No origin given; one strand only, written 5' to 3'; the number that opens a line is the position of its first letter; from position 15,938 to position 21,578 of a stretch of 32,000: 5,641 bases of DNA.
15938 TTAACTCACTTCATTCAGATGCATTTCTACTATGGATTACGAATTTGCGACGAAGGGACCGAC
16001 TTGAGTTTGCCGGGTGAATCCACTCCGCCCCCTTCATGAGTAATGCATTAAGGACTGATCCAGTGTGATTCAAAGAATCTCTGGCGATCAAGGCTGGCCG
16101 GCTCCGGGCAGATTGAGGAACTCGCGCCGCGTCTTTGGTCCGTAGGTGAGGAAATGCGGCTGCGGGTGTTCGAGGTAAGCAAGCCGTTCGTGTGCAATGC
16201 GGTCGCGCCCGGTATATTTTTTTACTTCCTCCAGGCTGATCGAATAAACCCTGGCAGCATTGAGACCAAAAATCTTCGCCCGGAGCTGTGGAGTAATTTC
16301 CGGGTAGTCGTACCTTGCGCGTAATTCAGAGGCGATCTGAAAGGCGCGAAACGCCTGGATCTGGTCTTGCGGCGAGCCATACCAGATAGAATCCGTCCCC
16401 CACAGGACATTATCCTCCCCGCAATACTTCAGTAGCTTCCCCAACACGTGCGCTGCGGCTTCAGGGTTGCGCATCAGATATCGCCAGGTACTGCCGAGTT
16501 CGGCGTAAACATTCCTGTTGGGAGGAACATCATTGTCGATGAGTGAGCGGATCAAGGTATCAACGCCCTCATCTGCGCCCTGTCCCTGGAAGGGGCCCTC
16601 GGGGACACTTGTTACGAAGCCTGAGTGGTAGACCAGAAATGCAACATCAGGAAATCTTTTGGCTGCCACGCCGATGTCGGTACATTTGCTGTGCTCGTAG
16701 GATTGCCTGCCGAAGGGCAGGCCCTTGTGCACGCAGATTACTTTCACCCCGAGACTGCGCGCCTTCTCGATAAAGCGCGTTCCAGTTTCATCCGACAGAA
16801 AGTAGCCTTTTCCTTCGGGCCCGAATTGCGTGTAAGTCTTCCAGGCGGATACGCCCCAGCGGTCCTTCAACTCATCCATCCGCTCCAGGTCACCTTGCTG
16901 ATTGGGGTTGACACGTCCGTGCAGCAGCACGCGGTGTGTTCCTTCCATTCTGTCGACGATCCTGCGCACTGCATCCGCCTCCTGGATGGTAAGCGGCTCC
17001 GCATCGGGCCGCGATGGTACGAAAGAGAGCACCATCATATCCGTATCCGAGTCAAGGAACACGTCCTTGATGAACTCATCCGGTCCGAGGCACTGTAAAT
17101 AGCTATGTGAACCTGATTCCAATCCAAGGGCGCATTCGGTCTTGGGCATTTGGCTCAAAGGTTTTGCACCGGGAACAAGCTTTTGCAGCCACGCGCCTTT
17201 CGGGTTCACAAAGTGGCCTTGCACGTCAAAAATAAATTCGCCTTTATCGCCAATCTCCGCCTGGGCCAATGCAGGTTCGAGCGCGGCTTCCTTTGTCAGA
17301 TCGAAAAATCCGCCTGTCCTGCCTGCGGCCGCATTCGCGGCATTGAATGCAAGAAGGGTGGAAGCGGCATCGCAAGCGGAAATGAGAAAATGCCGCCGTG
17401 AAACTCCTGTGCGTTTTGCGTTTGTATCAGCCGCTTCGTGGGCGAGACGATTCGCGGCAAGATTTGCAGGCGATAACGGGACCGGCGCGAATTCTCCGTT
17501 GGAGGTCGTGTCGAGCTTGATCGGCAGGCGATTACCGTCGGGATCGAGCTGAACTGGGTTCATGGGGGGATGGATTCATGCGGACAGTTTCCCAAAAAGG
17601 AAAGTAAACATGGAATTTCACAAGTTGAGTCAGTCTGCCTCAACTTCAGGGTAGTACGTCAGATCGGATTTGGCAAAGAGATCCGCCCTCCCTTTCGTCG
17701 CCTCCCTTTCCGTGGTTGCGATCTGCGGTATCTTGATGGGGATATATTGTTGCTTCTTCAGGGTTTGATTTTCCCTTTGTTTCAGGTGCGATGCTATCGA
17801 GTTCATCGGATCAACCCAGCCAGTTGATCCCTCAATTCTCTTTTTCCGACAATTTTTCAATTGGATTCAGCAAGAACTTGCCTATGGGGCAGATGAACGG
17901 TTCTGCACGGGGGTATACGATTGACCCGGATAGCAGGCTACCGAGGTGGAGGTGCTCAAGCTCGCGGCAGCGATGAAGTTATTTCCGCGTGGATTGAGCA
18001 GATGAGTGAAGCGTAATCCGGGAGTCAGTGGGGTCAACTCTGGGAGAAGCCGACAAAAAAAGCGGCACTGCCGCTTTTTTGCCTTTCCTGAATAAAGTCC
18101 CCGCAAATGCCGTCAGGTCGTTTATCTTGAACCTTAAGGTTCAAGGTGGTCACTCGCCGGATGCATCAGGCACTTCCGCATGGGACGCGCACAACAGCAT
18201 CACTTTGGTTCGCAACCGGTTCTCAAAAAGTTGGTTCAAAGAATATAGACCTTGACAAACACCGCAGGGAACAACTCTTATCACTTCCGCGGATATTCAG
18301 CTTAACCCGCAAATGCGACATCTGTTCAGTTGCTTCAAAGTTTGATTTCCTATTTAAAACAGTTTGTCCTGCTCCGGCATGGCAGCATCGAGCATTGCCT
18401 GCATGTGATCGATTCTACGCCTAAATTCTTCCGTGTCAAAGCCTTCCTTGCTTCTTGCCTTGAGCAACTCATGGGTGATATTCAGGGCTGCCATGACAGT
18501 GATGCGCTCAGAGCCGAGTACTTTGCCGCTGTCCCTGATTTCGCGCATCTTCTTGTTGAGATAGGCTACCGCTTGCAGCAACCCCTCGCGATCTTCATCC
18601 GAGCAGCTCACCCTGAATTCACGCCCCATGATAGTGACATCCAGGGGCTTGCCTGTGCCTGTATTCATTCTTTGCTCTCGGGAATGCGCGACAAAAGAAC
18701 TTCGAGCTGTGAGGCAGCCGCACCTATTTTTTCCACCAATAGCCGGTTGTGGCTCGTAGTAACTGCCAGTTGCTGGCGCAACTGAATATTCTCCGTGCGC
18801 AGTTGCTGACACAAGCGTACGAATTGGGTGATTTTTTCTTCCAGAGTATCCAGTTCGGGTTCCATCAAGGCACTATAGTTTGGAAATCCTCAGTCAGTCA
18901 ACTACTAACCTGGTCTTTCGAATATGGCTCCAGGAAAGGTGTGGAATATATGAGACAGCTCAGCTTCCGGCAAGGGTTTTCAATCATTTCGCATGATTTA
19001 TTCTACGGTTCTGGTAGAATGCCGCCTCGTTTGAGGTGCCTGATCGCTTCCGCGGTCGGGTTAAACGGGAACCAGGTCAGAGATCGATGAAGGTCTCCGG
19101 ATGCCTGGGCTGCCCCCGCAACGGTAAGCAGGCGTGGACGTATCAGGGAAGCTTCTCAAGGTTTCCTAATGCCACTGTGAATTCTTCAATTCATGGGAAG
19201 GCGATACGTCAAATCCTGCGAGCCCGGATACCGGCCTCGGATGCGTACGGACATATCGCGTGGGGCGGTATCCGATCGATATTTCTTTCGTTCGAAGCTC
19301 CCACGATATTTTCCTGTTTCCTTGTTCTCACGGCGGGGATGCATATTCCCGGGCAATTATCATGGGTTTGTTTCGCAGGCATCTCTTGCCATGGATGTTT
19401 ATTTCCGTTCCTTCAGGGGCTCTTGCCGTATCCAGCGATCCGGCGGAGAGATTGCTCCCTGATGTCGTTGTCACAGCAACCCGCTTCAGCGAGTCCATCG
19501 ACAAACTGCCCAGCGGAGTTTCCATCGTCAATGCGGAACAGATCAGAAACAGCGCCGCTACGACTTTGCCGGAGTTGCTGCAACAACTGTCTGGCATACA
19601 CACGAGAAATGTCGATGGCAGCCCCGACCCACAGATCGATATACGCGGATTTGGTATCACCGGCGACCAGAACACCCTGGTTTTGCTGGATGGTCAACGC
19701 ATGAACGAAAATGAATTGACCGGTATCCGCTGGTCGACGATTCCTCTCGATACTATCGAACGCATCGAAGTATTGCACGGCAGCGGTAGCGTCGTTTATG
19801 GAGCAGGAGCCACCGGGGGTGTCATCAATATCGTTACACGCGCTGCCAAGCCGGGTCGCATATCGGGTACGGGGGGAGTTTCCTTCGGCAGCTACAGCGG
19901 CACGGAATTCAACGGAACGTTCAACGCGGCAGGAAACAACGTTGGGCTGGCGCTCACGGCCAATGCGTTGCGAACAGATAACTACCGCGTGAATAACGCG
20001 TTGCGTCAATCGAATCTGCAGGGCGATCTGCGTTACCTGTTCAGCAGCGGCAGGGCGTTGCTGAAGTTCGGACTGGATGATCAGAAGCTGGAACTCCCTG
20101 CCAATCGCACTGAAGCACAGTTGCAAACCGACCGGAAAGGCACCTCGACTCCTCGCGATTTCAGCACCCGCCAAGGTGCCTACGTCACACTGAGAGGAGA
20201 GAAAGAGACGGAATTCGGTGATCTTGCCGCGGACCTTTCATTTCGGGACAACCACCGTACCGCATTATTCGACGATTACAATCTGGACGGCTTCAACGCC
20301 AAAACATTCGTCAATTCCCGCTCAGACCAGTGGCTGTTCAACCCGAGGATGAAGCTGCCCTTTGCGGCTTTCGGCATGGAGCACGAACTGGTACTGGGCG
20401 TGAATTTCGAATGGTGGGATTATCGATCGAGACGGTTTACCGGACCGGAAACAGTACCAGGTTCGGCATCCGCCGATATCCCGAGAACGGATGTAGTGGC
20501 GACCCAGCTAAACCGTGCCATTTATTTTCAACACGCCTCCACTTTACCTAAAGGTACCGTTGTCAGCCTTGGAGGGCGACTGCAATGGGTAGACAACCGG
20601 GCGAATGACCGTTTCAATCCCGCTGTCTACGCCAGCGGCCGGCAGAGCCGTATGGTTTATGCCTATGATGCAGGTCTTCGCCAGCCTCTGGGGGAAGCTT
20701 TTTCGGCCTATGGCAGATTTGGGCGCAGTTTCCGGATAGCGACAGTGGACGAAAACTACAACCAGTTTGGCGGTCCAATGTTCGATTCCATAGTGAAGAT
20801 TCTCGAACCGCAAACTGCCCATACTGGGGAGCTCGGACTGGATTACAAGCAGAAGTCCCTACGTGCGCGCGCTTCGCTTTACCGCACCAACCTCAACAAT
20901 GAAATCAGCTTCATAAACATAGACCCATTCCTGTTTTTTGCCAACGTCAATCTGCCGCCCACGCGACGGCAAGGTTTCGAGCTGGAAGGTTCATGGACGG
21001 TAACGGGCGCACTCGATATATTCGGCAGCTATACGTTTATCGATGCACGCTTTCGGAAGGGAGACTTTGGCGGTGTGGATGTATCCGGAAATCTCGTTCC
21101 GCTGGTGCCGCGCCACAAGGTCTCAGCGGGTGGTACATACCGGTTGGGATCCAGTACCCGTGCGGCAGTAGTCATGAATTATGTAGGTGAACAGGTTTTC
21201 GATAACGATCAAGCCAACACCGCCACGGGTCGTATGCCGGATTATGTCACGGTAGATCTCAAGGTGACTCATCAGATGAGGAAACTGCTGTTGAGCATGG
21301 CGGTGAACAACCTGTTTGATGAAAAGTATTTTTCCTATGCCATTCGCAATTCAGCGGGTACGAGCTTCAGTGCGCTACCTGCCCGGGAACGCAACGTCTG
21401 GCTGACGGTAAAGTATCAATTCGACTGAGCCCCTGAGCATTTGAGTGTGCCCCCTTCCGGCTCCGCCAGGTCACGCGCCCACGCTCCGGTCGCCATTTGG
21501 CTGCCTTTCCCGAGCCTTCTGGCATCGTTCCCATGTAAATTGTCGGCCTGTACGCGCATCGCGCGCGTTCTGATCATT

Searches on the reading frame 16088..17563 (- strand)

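Call 24: search_protein_families(library=pfam, proteins=[window:16088-17563:-], max_evalue=0.001)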
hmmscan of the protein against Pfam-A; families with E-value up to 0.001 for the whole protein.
window:16088-17563:- (491 aa): 1 family
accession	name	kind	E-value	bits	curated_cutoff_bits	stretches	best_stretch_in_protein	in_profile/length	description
PF04909.20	Amidohydro_2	-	3.4e-16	60.3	26.4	1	249-441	115-288/289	Amidohydrolase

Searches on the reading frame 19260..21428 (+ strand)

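Call 24: search_protein_families(library=pfam, proteins=[window:19260-21428:+], max_evalue=0.001)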
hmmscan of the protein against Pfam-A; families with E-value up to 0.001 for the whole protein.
window:19260-21428:+ (722 aa): 2 families
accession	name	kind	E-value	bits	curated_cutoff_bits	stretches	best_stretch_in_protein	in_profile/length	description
PF00593.30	TonB_dep_Rec_b-barrel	-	1.7e-40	140.7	27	1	250-685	12-436/436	TonB dependent receptor-like, beta-barrel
PF07715.20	Plug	-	1.7e-24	86.8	23.9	1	81-188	3-107/107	TonB-dependent Receptor Plug Domain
